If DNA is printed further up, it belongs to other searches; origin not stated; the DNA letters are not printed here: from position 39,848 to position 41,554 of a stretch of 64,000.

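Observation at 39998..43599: Self-contained, translationally coupled cyclic-nucleotide module: FAD oxidoreductase, stand-alone cNMP receptor, FHA-cyclase, phosphodiesterase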

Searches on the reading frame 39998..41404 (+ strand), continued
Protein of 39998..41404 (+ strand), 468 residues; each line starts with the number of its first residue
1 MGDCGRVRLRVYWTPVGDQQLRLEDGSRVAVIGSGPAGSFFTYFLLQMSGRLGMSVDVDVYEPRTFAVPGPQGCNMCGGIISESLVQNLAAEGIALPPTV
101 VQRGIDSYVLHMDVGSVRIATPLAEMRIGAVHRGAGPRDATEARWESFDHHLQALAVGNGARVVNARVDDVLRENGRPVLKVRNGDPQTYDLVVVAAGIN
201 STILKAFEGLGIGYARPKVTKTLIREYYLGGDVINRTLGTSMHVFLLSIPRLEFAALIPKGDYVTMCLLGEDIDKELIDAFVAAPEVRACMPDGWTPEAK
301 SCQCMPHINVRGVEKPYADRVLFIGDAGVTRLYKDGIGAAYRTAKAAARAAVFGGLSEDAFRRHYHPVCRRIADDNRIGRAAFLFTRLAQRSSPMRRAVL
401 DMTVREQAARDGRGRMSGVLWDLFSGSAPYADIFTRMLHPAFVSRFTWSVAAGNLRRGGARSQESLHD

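Call 52: find_encoding_contigs(protein=P0329, flank=8000, max_places=1)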
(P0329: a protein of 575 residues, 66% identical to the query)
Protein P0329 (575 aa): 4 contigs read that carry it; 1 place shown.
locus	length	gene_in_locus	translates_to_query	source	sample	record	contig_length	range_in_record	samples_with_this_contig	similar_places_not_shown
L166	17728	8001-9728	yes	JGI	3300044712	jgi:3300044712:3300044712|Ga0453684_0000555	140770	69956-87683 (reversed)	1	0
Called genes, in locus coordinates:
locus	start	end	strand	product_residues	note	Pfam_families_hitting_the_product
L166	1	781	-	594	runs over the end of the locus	PF07244:POTRA (faint), PF08479:POTRA_2, PF03865:ShlB, PF01103:Omp85 (weak)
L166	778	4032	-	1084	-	PF05860:TPS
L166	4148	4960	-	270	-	PF07589:PEP_exosort_dom (weak)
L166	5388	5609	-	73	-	-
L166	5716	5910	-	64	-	-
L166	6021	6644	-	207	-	PF00072:Response_reg, PF08281:Sigma70_r4_2 (faint), PF00196:GerE, PF13384:HTH_23 (weak)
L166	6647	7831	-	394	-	PF01590:GAF, PF13185:GAF_2, PF13492:GAF_3, PF07730:HisKA_3 (weak), PF02518:HATPase_c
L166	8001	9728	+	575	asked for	PF00027:cNMP_binding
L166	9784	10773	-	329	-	PF01073:3Beta_HSD, PF01370:Epimerase, PF02719:Polysacc_synt_2 (weak), PF04321:RmlD_sub_bind, PF05368:NmrA, PF13460:NAD_binding_10, PF16363:GDP_Man_Dehyd, PF07993:NAD_binding_4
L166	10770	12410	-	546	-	PF00501:AMP-binding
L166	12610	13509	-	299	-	PF00561:Abhydrolase_1, PF12146:Hydrolase_4, PF12697:Abhydrolase_6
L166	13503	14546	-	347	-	PF00108:Thiolase_N (weak), PF08541:ACP_syn_III_C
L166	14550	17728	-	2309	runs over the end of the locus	PF00109:ketoacyl-synt, PF02801:Ketoacyl-synt_C, PF16197:KAsynt_C_assoc, PF00109:ketoacyl-synt, PF02801:Ketoacyl-synt_C, PF00698:Acyl_transf_1, PF07977:FabA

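Call 55: predict_structure(alignment_id=A3)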
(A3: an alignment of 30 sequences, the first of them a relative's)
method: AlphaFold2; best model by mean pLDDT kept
length: 592 residues; sequences in the alignment: 30
mean_pLDDT: 70.1   pTM: 0.73
mean pLDDT of the five models: 70.1, 63.8, 63.1, 63.0, 52.0
residues with pLDDT >= 90: 95; 70-90: 222; 50-70: 182; < 50: 93
segments of 3 or more residues with pLDDT < 50: 1-16, 120-122, 138-141, 324-332, 406-414, 422-424, 452-470, 486-489, 522-530, 586-592
pLDDT, mean of each block of 10 residues (from residue 1): 35 54 94 90 91 95 71 66 73 72 68 62 64 55 78 94 90 89 92 77 77 73 82 80 80 81 82 90 89 77 67 86 50 70 93 92 82 68 65 64 50 50 53 61 64 35 34 71 59 74 75 68 45 75 61 57 56 49 47 35
secondary structure, 60 per line:
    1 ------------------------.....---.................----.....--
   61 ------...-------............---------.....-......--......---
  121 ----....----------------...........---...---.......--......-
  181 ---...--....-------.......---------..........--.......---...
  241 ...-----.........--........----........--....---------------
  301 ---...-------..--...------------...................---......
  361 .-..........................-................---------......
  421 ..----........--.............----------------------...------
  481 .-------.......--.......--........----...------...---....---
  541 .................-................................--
elements in order: E25-29 H33-49 E54-58 E77-79 H80-88 E98-102 E104-109 E112-117 E125-128 H145-155 E159-161 E165-171 E174-179 E184-186 E189-192 H200-206 E216-225 H228-234 E238-243 E249-257 E260-267 H272-279 H282-285 E304-306 E318-320 H333-351 H355-361 H363-388 H390-405 H415-422 H427-434 H437-449 E472-474 E489-495 E498-504 E507-514 E519-521 E534-537 E541-547 H548-557 H559-590
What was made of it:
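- The AF2 model of a natural fusion places the CNB domain with low confidence (pLDDT 70, pTM 0.73, call 55), so no interface is predicted.
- Tried and rejected: No interface claim is made (call 55).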

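Call 59: search_protein_families(library=pfam, proteins=[L164:11560-12090:-, L140:862-2361:+, L142:7692-10814:+, L164:10579-11544:-, L164:9752-10573:-], max_evalue=0.001)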
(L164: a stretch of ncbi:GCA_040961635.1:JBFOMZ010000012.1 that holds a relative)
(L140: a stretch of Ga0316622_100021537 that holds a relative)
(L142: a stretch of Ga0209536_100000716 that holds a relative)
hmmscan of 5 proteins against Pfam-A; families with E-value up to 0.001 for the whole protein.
L164:11560-12090:- (176 aa): 1 family
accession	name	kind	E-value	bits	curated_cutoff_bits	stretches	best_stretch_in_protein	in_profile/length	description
PF11066.14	DUF2867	-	5.1e-31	108.3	27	1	16-154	7-142/142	Protein of unknown function (DUF2867)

L140:862-2361:+ (499 aa): 7 families
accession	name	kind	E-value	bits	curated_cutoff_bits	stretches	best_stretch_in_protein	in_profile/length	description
PF11066.14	DUF2867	-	5.5e-30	105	27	1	332-475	1-141/142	Protein of unknown function (DUF2867)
PF13460.12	NAD_binding_10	-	1.9e-14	54.4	27.2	1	11-139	1-131/184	NAD(P)H-binding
PF05368.20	NmrA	-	9.4e-11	42.3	27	1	5-114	3-104/298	NmrA-like family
PF01370.27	Epimerase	-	6.3e-09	36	20.9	1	7-116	1-114/240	NAD dependent epimerase/dehydratase family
PF01073.25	3Beta_HSD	-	3.9e-05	23.3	22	1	8-80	1-75/280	3-beta hydroxysteroid dehydrogenase/isomerase family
PF16363.11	GDP_Man_Dehyd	-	0.0002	21.3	27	1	8-69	1-71/332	GDP-mannose 4,6 dehydratase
PF00106.31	adh_short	-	0.00066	19.7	26.6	1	6-77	2-76/195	short chain dehydrogenase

L142:7692-10814:+ (1040 aa): 21 families
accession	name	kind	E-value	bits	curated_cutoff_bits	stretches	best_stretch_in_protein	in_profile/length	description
PF13424.12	TPR_12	-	2.3e-32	111.5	30.1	2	910-981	4-77/77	Tetratricopeptide repeat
PF00211.25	Guanylate_cyc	-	1.2e-26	93.9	21.9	1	119-298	8-181/183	Adenylate and Guanylate cyclase catalytic domain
PF13191.12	AAA_16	-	1.8e-24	87.5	32.6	1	317-506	1-166/167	AAA ATPase domain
PF07719.23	TPR_2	-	1.3e-21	75.3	27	1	949-980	1-32/34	Tetratricopeptide repeat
PF00515.34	TPR_1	-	3.1e-20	71.5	27.8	1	949-980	1-32/34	Tetratricopeptide repeat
PF13374.12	TPR_10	-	1.7e-17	63.2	27.5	2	949-981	2-34/42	Tetratricopeptide repeat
PF13176.12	TPR_7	-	6.7e-15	54.3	27.9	1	952-982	2-32/36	Tetratricopeptide repeat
PF13181.12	TPR_8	-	8.8e-14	50.9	25.7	0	951-980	3-32/34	Tetratricopeptide repeat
PF13428.12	TPR_14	-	2.8e-09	37.2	23.5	0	954-981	6-33/44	Tetratricopeptide repeat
PF12773.13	DZR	-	3.5e-09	37.1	27.3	1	17-64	1-45/45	Double zinc ribbon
PF17874.7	TPR_MalT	-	8.1e-09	35.6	45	1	947-1017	120-189/336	MalT-like TPR region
PF24885.1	TPR_NPHP3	-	3.2e-08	33.7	100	1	902-1020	92-214/239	Nephrocystin-3 TPR domain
PF13240.11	Zn_Ribbon_1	-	2.8e-07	30.6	25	1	46-65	2-21/23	zinc-ribbon domain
PF07721.20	TPR_4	-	1.5e-06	28.7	27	0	949-974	1-26/26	Tetratricopeptide repeat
PF13432.12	TPR_16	-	2e-06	28.6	32.7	1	835-896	3-58/65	Tetratricopeptide repeat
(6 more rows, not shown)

L164:10579-11544:- (321 aa): 3 families
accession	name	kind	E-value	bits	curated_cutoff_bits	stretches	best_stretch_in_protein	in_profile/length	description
PF00498.31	FHA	-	6.1e-21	75.1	20.7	1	30-94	2-67/67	FHA domain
PF16697.10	Yop-YscD_cpl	-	2e-16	60.4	33.2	1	12-100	2-90/94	Inner membrane component of T3SS, cytoplasmic domain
PF00211.25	Guanylate_cyc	-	7e-07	29.5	21.9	1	126-281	9-157/183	Adenylate and Guanylate cyclase catalytic domain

L164:9752-10573:- (273 aa): 2 families
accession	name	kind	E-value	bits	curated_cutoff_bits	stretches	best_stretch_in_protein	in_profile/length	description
PF12706.13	Lactamase_B_2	-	3.2e-20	73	27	1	41-239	2-200/200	Beta-lactamase superfamily domain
PF00753.33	Lactamase_B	-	7.9e-09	36.2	22.7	1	26-181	3-155/196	Metallo-beta-lactamase superfamily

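Call 67: search_protein_representatives(protein=window:39998-41404:+)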
Query: 468 residues. Proteins with E-value up to 0.001 (for the whole library): 1112; up to 1e-10: 742; up to 1e-30: 325. The best 150 are listed.
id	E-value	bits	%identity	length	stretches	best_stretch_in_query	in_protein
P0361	1.9e-169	580.9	69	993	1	22-395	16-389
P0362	1.0e-156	539.0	55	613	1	21-455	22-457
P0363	4.2e-153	527.1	55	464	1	18-447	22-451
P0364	1.9e-149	515.0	56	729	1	20-460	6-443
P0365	1.9e-146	505.1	52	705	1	21-462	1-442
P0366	2.8e-146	504.6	54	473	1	8-449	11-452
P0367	6.4e-146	503.4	54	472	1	20-457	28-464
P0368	2.7e-142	491.4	51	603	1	22-461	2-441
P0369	8.2e-137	473.3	51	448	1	22-455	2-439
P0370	2.0e-131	455.6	52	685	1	20-460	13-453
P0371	1.8e-130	452.5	52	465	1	16-442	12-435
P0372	2.7e-128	445.3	49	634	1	18-453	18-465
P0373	4.8e-124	431.3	49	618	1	21-453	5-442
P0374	6.4e-123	427.5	47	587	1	22-456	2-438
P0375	1.6e-122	426.2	44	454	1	21-453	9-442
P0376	1.9e-119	416.1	34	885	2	20-461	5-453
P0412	3.7e-85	303.1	37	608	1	20-462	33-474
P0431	1.2e-77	278.3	39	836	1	15-448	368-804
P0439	3.2e-76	273.6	37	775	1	18-456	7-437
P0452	6.7e-73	262.6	39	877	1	26-447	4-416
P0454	1.1e-71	258.6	35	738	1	15-442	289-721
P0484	7.4e-64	232.8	30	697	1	22-446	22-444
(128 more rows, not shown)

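Call 68: search_protein_families(library=pfam, proteins=[P0361, P0376, P0431, P0454, P0362, P0365, P0439, P0452, P0412, P0484], max_evalue=0.001)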
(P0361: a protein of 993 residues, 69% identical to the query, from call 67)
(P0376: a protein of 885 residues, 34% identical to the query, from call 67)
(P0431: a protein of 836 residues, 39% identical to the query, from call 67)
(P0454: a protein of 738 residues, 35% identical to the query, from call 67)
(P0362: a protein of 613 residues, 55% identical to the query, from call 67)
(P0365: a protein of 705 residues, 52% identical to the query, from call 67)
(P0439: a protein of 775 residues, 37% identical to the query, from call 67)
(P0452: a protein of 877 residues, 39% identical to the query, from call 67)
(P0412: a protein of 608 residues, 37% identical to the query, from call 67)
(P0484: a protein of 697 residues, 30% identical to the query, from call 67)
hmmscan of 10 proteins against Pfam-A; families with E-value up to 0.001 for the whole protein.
P0361 (993 aa): 1 family
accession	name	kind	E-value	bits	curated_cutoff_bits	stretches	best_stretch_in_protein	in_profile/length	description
PF04773.18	FecR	-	6e-17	62.3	24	1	676-768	1-96/97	FecR protein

P0376 (885 aa): 6 families
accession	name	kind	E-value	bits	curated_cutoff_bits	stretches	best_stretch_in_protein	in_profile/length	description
PF01494.25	FAD_binding_3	-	1.3e-08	35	22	0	746-779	275-308/349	FAD binding domain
PF01266.30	DAO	-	2.4e-07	31.1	27.9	0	482-536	2-50/353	FAD dependent oxidoreductase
PF04820.20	Trp_halogenase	-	1.9e-06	27.5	21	0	576-616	150-190/458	Tryptophan halogenase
PF07992.20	Pyr_redox_2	-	2e-06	27.9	26.1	0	481-528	2-40/291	Pyridine nucleotide-disulphide oxidoreductase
PF13454.12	NAD_binding_9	-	3.1e-05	24.4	21.8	0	15-52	1-36/155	FAD-NAD(P)-binding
PF13450.12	NAD_binding_8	-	0.00093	19.9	21.9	0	484-525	1-36/68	NAD(P)-binding Rossmann-like domain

P0431 (836 aa): 1 family
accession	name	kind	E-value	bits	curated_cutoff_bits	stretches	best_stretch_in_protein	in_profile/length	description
PF24374.1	DUF7530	-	5.7e-15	56.1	27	1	112-287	3-168/220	Family of unknown function (DUF7530)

P0454 (738 aa): 1 family
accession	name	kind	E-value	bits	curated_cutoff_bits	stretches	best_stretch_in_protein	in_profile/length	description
PF24374.1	DUF7530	-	8e-17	62.2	27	1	15-250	6-217/220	Family of unknown function (DUF7530)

P0362 (613 aa): 1 family
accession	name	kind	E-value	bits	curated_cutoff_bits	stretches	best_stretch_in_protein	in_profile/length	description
PF00027.35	cNMP_binding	-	2.5e-24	85.5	27.5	1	477-558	2-84/89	Cyclic nucleotide-binding domain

P0365 (705 aa): 1 family
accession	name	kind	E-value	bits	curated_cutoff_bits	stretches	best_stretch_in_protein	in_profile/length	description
PF00027.35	cNMP_binding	-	2.5e-45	152.8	27.5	2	456-538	3-86/89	Cyclic nucleotide-binding domain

P0439 (775 aa): 3 families
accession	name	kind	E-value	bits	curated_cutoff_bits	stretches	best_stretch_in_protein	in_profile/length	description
PF07992.20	Pyr_redox_2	-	2e-43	149.3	26.1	1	461-761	2-277/291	Pyridine nucleotide-disulphide oxidoreductase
PF00070.33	Pyr_redox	-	1.8e-07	32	22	1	618-700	2-69/82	Pyridine nucleotide-disulphide oxidoreductase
PF01266.30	DAO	-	9.8e-07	29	27.9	0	672-733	150-214/353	FAD dependent oxidoreductase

P0452 (877 aa): 4 families
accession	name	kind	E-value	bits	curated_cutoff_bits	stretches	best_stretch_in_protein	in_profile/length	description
PF07992.20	Pyr_redox_2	-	4.2e-41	141.7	26.1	1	434-752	2-290/291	Pyridine nucleotide-disulphide oxidoreductase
PF00070.33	Pyr_redox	-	2.5e-09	37.9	22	1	588-668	2-67/82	Pyridine nucleotide-disulphide oxidoreductase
PF13454.12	NAD_binding_9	-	1.3e-05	25.6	21.8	0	436-471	1-35/155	FAD-NAD(P)-binding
PF22366.1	NDH2_C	-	2.5e-05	24.8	27.7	1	781-836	6-62/62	NDH2 C-terminal domain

P0412 (608 aa): 1 family
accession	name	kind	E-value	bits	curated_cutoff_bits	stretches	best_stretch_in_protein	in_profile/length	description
PF00027.35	cNMP_binding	-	5e-22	78.1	27.5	1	488-572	3-88/89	Cyclic nucleotide-binding domain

P0484 (697 aa): 1 family
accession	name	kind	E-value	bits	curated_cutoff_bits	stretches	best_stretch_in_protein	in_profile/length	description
PF00027.35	cNMP_binding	-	1.2e-31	108.9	27.5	2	472-555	4-87/89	Cyclic nucleotide-binding domain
